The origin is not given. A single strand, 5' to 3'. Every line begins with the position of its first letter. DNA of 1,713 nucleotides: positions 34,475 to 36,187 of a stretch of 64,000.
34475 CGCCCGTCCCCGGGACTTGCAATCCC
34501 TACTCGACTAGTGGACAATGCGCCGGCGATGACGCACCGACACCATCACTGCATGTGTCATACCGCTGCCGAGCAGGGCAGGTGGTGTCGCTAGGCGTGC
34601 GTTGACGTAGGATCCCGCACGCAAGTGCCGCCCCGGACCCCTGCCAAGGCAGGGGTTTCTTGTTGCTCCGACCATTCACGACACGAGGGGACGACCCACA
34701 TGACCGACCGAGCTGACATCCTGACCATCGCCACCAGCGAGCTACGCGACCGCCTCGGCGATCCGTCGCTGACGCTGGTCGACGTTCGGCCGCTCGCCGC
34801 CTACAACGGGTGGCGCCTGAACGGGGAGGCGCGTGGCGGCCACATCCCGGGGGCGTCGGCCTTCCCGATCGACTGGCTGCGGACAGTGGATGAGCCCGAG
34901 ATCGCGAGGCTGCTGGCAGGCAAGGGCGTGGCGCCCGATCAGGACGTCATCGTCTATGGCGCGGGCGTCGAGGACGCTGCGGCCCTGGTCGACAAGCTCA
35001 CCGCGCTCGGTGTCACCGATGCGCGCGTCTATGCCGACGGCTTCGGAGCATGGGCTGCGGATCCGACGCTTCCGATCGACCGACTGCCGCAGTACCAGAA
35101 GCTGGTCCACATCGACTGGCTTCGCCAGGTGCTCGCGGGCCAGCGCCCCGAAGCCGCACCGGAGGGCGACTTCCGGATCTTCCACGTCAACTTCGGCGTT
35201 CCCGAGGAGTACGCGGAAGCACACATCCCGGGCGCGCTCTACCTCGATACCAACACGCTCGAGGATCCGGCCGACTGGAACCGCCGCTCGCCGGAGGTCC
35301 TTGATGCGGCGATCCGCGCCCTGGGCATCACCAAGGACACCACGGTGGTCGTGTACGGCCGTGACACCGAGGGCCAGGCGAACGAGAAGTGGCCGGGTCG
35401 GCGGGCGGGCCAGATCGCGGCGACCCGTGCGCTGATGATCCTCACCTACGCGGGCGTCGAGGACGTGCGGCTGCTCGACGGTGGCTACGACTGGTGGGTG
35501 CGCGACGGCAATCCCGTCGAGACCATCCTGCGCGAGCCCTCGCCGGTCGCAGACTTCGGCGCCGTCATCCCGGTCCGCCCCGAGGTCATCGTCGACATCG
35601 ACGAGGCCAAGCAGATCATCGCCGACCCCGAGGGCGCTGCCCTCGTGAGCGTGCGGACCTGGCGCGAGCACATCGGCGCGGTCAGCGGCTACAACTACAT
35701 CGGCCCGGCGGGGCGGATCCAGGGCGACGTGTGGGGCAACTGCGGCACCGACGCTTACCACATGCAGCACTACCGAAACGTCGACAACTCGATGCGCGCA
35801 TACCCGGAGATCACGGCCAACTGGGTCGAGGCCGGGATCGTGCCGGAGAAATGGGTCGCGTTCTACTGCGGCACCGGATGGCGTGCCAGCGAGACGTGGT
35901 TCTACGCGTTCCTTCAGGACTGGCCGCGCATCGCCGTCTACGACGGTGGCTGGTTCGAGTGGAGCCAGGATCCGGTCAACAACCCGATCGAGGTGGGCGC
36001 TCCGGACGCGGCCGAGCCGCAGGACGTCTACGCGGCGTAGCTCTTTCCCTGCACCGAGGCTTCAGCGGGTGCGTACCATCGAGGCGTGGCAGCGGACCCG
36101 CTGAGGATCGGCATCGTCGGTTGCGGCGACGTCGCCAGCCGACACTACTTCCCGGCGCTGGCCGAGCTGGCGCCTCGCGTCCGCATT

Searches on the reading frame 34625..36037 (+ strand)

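Call 49: search_protein_families(library=pfam, proteins=[window:34625-36037:+], max_evalue=0.00001)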
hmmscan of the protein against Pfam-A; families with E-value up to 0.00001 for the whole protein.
window:34625-36037:+ (471 aa): 1 family
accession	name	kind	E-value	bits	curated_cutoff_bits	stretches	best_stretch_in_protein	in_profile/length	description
PF00581.25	Rhodanese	-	1.3e-35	122.3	22.2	3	38-145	3-101/102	Rhodanese-like domain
